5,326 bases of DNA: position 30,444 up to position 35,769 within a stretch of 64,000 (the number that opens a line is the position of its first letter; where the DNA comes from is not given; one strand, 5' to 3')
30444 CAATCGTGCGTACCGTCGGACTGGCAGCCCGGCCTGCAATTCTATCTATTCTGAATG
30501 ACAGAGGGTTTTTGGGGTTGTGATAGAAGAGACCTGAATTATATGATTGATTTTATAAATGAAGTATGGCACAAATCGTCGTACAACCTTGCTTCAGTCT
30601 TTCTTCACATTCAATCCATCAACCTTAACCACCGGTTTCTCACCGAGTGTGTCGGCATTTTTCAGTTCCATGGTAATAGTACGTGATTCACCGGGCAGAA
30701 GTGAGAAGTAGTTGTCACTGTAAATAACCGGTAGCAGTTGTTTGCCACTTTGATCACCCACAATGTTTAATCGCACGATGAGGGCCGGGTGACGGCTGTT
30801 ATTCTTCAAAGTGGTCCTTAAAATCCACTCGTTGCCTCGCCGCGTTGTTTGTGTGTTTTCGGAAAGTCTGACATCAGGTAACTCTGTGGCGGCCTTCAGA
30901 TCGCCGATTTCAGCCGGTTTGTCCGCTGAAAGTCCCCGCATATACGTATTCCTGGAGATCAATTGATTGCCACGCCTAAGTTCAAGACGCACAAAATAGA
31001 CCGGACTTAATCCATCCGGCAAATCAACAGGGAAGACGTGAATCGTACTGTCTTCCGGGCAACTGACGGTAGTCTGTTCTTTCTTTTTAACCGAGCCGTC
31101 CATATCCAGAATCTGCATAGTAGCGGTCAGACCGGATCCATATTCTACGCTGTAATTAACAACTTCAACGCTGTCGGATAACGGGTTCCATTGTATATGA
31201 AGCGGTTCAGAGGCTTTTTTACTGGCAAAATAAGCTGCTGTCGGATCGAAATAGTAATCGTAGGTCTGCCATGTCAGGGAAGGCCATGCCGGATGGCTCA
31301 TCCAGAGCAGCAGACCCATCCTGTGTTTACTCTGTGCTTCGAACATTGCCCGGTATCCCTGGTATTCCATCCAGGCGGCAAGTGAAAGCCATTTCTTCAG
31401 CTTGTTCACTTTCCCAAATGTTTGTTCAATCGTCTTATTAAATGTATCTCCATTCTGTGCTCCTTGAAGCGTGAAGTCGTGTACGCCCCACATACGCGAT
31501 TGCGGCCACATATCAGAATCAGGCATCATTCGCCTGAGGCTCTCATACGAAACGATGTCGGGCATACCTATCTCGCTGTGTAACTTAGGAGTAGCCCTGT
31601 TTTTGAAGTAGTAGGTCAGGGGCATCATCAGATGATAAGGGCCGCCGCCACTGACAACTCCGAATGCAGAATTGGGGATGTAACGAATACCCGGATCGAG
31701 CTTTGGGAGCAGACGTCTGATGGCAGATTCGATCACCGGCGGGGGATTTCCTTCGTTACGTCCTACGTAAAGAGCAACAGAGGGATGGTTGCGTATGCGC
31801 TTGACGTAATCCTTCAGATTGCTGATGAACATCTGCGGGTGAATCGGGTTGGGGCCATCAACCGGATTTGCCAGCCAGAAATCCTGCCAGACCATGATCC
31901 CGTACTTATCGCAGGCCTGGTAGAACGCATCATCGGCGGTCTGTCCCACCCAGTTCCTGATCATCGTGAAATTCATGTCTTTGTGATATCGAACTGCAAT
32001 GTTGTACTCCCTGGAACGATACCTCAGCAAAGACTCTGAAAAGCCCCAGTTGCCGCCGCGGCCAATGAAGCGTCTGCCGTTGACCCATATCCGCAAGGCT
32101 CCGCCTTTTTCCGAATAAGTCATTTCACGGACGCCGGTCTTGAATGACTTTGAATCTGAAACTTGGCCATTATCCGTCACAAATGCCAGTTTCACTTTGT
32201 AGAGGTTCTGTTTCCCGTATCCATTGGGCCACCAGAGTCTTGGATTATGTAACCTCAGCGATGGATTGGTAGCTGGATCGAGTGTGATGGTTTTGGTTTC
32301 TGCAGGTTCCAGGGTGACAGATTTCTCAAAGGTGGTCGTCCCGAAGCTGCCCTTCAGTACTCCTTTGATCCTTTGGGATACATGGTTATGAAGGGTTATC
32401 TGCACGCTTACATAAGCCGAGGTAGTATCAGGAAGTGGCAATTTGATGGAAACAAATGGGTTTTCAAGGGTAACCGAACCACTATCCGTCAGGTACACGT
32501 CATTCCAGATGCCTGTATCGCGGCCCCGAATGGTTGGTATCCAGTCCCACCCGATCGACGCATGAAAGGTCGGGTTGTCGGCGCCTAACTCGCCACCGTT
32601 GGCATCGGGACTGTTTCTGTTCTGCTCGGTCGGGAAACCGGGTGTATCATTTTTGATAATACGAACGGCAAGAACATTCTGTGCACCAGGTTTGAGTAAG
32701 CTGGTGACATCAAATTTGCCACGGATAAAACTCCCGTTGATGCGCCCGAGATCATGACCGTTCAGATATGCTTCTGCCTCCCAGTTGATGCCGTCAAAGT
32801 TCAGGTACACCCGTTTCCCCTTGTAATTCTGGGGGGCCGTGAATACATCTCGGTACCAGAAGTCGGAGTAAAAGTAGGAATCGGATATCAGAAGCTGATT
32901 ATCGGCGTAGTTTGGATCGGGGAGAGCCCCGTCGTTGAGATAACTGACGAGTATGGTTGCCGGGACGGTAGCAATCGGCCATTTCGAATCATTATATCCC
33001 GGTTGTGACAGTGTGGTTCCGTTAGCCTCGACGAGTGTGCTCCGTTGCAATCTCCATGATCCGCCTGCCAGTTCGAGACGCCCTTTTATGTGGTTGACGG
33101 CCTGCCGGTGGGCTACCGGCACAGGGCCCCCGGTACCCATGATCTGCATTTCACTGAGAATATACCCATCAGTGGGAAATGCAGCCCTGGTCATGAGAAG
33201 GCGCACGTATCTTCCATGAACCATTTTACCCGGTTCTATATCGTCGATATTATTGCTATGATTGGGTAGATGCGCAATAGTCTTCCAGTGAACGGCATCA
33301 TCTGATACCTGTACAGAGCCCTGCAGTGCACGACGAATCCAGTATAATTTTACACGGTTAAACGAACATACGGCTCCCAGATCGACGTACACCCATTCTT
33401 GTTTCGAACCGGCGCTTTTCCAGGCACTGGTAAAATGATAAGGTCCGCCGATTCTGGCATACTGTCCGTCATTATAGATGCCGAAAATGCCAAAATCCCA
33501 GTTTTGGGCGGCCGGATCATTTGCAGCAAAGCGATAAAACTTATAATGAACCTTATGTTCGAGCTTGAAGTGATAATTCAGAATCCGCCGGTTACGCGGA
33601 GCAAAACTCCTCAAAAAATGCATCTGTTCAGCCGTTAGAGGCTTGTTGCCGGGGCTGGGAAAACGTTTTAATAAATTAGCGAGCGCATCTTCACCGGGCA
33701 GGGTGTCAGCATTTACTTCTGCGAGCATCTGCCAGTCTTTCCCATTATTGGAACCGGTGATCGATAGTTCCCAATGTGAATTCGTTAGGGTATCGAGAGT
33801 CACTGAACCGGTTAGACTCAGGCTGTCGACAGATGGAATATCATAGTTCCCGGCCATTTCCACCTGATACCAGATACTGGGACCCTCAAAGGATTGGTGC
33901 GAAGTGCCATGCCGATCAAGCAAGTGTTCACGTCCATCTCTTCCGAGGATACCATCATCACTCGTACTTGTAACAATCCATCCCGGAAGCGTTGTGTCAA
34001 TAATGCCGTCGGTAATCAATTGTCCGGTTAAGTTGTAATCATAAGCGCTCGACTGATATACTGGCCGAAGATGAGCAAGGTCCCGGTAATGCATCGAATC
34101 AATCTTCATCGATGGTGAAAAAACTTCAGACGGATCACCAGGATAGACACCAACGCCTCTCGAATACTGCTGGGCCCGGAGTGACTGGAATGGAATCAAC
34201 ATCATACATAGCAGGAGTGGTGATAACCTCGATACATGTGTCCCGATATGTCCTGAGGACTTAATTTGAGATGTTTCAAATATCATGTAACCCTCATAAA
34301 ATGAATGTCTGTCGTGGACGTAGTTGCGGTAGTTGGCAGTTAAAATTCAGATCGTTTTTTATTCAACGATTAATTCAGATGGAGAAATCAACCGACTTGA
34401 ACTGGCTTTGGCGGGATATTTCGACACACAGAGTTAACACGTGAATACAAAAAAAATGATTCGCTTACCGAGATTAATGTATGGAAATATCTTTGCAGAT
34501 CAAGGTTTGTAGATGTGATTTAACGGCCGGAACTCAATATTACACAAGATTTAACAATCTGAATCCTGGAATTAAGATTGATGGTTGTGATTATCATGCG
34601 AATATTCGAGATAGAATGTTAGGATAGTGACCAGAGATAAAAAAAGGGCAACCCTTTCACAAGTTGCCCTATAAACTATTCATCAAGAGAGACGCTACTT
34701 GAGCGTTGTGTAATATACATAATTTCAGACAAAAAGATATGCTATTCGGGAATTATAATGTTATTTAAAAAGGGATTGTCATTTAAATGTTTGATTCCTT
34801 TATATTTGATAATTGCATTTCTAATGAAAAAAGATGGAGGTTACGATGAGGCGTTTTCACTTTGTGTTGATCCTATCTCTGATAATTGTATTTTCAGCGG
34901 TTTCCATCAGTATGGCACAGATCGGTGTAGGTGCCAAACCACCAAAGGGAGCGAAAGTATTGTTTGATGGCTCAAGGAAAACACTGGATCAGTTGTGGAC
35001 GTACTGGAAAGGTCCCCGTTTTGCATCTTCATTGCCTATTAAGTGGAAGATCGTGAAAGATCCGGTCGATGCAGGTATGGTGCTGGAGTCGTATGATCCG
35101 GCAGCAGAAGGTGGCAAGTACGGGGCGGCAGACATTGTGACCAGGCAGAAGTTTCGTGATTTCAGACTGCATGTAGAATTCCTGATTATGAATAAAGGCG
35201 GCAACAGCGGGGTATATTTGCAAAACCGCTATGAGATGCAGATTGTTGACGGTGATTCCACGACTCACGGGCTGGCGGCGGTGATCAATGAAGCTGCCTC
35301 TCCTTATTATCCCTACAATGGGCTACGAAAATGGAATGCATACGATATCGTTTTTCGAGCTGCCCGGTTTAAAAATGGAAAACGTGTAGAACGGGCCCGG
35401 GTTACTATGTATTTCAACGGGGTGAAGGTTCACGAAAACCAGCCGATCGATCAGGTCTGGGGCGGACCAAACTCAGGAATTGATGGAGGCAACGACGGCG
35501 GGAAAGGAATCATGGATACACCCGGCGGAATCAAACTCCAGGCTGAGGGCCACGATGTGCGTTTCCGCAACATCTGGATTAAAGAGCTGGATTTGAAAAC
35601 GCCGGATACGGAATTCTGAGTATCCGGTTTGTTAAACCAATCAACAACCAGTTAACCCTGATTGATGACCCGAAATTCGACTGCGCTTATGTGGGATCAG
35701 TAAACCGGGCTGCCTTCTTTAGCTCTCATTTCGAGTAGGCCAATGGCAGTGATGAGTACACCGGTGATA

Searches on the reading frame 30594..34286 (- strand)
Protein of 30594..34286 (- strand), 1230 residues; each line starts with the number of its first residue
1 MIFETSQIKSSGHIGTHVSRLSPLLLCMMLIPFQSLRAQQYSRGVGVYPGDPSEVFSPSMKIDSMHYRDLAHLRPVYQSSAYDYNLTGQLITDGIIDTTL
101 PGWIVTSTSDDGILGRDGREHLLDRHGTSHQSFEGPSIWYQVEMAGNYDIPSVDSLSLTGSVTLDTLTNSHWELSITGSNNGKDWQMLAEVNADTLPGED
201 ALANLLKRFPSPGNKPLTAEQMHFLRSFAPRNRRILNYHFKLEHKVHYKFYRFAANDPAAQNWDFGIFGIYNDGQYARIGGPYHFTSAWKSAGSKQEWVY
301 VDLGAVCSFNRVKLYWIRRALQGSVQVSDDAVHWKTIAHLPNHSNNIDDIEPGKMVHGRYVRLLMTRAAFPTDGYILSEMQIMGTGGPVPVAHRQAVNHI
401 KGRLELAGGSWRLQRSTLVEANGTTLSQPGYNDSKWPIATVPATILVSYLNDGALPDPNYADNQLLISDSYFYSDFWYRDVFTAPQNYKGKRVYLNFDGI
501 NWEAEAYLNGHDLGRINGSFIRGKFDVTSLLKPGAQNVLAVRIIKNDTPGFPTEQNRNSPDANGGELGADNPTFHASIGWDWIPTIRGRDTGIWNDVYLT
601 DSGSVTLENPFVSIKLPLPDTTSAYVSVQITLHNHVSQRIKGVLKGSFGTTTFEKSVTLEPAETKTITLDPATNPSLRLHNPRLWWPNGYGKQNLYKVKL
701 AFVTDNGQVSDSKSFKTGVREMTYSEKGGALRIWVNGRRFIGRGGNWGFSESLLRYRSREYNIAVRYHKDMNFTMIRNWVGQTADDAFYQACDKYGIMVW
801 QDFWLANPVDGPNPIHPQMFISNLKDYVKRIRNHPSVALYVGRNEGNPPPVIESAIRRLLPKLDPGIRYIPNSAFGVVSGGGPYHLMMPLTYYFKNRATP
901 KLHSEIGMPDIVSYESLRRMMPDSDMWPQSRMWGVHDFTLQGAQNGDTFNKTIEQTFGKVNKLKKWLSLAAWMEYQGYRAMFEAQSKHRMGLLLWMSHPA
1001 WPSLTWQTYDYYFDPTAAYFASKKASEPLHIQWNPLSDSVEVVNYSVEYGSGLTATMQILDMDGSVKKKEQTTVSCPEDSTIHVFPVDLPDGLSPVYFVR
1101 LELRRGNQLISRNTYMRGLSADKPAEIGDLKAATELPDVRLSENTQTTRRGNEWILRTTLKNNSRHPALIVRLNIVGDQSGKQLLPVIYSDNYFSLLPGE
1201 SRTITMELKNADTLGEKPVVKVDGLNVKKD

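Call 81: search_protein_families(library=pfam, proteins=[window:30594-34286:-], max_evalue=0.00001)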
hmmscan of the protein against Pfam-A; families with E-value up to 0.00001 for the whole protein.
window:30594-34286:- (1230 aa): 7 families
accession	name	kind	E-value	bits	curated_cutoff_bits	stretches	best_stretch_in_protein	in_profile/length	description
PF22666.2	Glyco_hydro_2_N2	-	8.1e-28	98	27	1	432-594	7-166/167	Glycosyl hydrolase 2 galactose-binding domain-like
PF18368.7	Ig_GlcNase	-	3.4e-24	85.4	26.3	1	1127-1227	9-105/105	Exo-beta-D-glucosaminidase Ig-fold domain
PF22633.2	F5_F8_type_C_2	-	2.3e-16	60.6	27.8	1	273-363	4-91/91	NedA-like, galactose-binding domain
PF00703.27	Glyco_hydro_2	-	1.5e-13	51.9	23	1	614-720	8-109/109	Glycosyl hydrolases family 2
PF00754.31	F5_F8_type_C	-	1.1e-12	48.6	28.2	1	286-367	23-114/127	F5/8 type C domain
PF02837.24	Glyco_hydro_2_N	-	5.1e-09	36.7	28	1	476-548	67-138/169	Glycosyl hydrolases family 2, sugar binding domain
PF17753.7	Ig_mannosidase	-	2.3e-08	34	22.6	1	1158-1216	17-68/81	Ig-fold domain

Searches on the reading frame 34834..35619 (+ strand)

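Call 82: search_protein_families(library=pfam, proteins=[window:34834-35619:+], max_evalue=0.001)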
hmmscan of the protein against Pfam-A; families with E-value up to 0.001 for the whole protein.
window:34834-35619:+ (261 aa): 1 family
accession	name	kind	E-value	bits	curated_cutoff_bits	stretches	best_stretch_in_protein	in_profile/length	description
PF06439.18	3keto-disac_hyd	-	2.6e-30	106.3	26.8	1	39-250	1-187/187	3-keto-disaccharide hydrolase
